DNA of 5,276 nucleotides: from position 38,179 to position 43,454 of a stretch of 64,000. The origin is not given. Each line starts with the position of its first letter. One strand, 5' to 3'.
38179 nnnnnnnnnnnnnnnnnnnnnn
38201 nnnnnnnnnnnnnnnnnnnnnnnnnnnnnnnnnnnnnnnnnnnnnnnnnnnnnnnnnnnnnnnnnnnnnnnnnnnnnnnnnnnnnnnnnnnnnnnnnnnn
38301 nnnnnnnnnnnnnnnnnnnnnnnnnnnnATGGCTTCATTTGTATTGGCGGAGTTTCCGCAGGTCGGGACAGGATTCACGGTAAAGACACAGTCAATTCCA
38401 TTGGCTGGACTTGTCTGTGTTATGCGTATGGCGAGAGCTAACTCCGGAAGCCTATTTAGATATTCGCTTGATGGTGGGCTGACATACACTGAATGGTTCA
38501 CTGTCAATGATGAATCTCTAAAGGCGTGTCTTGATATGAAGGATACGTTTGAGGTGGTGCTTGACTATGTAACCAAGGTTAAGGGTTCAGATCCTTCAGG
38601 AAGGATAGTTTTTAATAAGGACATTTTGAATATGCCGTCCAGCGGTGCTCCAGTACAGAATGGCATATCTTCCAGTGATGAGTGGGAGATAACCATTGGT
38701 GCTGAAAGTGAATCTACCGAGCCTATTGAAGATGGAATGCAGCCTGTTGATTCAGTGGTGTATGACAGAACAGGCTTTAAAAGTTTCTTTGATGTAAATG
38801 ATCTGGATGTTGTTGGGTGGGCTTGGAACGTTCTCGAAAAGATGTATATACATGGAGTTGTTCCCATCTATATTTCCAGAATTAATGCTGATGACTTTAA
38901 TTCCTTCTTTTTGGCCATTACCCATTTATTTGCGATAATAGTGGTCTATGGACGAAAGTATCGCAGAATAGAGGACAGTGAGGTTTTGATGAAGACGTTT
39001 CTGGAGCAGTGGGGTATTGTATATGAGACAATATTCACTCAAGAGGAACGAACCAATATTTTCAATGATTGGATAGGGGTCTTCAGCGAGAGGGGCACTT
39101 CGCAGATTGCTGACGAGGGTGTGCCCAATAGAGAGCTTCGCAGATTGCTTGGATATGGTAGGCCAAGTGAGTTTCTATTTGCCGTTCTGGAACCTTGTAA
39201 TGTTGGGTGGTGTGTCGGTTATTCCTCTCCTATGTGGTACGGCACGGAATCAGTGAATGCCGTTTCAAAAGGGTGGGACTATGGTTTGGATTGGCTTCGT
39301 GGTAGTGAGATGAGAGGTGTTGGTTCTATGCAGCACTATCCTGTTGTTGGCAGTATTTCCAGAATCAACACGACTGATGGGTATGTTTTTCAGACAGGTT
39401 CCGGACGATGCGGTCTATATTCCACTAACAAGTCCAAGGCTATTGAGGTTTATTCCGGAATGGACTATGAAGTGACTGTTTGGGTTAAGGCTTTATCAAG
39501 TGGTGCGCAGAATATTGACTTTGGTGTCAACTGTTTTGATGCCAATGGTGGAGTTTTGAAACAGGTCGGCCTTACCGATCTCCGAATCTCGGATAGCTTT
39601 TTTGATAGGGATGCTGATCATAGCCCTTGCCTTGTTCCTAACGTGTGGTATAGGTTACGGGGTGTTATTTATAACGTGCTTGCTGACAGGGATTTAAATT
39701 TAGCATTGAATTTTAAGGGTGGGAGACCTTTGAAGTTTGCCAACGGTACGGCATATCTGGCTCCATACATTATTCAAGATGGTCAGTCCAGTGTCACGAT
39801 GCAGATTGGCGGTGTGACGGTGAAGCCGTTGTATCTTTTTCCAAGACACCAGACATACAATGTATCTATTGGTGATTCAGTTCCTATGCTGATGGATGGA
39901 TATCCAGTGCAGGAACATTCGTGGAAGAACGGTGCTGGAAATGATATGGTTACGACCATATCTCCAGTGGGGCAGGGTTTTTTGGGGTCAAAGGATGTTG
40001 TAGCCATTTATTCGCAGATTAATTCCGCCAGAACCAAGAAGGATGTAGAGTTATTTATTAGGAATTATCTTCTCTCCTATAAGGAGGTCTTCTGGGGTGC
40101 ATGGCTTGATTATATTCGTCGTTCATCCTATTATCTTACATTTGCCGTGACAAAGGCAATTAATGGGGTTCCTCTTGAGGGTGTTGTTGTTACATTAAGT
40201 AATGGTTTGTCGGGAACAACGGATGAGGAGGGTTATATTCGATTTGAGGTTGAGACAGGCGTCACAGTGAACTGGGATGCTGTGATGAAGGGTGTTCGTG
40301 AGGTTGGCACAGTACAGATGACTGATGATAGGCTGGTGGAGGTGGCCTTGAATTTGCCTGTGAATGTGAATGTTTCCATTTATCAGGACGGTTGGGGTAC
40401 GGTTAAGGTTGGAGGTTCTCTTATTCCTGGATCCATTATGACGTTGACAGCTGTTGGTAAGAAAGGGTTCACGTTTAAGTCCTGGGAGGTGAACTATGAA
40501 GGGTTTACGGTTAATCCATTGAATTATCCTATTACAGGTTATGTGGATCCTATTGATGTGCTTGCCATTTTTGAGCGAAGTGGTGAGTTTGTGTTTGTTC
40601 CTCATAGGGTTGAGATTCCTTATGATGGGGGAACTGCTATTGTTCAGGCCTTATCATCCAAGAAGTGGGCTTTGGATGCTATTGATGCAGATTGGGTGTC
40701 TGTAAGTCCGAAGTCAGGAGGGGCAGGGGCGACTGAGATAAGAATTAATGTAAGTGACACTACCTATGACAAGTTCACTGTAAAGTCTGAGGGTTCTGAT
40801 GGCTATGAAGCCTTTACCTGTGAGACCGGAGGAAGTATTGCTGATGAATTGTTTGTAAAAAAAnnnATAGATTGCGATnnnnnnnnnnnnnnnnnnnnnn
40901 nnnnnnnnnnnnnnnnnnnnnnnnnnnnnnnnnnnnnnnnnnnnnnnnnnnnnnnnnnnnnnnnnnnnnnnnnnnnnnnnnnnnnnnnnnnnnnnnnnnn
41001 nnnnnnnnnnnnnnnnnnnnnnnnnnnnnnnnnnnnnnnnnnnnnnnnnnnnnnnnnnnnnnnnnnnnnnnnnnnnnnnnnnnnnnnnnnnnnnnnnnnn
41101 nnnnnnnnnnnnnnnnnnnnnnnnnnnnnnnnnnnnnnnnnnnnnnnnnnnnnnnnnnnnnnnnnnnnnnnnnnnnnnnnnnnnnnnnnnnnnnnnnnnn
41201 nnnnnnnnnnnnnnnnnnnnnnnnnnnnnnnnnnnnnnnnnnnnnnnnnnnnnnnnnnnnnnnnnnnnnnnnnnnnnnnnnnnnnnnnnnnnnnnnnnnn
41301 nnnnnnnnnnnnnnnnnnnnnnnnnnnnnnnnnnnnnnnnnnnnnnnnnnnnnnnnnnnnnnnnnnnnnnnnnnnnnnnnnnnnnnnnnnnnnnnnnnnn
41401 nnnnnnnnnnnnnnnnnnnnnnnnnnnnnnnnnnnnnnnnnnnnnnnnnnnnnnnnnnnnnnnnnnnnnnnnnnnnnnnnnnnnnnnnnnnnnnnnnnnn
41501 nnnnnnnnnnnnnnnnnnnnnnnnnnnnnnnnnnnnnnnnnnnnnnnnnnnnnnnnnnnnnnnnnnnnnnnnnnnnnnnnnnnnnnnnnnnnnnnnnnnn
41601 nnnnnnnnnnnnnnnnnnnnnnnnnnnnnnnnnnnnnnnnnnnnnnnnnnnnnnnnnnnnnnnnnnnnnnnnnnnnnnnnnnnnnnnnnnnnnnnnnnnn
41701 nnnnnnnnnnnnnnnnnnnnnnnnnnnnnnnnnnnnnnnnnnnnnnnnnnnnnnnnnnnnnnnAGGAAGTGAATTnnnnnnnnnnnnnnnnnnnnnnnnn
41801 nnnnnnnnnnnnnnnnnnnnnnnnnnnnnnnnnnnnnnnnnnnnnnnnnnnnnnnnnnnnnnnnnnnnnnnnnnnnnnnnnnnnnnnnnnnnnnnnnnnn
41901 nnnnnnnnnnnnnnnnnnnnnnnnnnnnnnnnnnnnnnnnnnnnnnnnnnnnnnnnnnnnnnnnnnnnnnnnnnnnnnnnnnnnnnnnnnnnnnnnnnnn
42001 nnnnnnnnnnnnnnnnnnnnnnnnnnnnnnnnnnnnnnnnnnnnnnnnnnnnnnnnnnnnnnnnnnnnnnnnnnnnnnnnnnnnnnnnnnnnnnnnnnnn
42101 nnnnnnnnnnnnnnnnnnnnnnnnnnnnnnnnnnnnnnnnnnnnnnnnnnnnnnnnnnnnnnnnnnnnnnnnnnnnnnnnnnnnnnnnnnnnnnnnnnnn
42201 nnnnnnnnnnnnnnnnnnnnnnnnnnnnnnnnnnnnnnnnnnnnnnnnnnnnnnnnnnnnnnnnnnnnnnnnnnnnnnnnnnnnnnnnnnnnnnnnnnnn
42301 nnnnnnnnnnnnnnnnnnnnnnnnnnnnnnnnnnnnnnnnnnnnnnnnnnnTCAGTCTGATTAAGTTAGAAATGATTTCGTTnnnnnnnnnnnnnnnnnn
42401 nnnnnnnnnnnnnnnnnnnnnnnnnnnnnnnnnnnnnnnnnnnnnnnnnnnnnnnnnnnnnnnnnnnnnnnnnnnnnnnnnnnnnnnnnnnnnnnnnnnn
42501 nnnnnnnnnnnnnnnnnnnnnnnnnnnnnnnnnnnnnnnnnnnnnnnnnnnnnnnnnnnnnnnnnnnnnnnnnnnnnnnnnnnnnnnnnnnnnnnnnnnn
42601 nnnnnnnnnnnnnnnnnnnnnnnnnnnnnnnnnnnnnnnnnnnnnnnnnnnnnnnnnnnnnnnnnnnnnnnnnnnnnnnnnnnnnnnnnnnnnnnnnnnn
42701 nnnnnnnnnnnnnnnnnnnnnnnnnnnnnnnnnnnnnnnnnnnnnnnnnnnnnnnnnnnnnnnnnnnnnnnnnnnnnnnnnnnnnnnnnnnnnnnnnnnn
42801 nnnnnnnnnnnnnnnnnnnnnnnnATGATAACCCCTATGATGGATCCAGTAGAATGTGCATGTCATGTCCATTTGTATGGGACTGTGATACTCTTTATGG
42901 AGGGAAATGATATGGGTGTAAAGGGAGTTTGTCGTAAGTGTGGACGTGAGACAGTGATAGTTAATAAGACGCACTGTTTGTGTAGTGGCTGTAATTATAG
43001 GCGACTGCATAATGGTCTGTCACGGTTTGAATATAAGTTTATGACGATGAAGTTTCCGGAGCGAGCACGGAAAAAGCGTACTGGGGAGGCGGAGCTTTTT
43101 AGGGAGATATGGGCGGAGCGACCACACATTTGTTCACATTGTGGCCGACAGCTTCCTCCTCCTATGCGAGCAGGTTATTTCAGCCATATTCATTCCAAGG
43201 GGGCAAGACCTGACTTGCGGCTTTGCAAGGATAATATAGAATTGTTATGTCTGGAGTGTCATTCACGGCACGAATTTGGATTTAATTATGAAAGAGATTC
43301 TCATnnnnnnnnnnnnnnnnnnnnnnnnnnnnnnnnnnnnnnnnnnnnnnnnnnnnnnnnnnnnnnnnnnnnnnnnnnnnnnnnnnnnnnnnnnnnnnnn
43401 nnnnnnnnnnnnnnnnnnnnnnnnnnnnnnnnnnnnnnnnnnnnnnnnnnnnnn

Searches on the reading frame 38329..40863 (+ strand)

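Call 48: search_protein_families(library=pfam, proteins=[window:38329-40863:+], max_evalue=0.001)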
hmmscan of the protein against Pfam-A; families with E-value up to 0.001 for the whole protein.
window:38329-40863:+ (845 aa): 1 family
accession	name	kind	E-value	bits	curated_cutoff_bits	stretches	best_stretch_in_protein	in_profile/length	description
PF18998.6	Flg_new_2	-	2.2e-06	28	23.6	1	681-750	2-71/73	Divergent InlB B-repeat domain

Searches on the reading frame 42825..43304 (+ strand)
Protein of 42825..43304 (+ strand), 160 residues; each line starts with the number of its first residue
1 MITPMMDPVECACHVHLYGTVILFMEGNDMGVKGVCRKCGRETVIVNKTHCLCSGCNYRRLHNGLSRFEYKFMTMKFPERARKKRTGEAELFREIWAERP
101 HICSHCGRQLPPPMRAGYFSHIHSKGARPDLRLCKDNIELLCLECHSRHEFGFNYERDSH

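Call 17: search_protein_families(library=pfam, proteins=[window:42825-43304:+], max_evalue=0.01)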
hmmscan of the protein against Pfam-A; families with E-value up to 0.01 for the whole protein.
window:42825-43304:+ (160 aa): 1 family
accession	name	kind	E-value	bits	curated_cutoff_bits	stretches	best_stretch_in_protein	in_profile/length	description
PF05766.18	NinG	-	0.0089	16.3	25.4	1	100-147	93-137/193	Bacteriophage Lambda NinG protein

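Call 54: search_protein_families(library=phrogs, proteins=[window:42825-43304:+], max_evalue=0.001)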
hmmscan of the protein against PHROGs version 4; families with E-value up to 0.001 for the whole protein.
window:42825-43304:+ (160 aa): 4 families
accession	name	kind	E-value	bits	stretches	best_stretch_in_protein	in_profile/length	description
phrog_144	-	DNA, RNA and nucleotide metabolism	2.1e-11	44.8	1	32-148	21-131/175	HNH endonuclease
phrog_20279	-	unknown function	1.6e-07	32.4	1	88-152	72-143/162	-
phrog_4581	-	head and packaging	0.00022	21.7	1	98-148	63-107/395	terminase small subunit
phrog_589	-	DNA, RNA and nucleotide metabolism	0.00088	20.1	1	80-149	71-138/179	HNH endonuclease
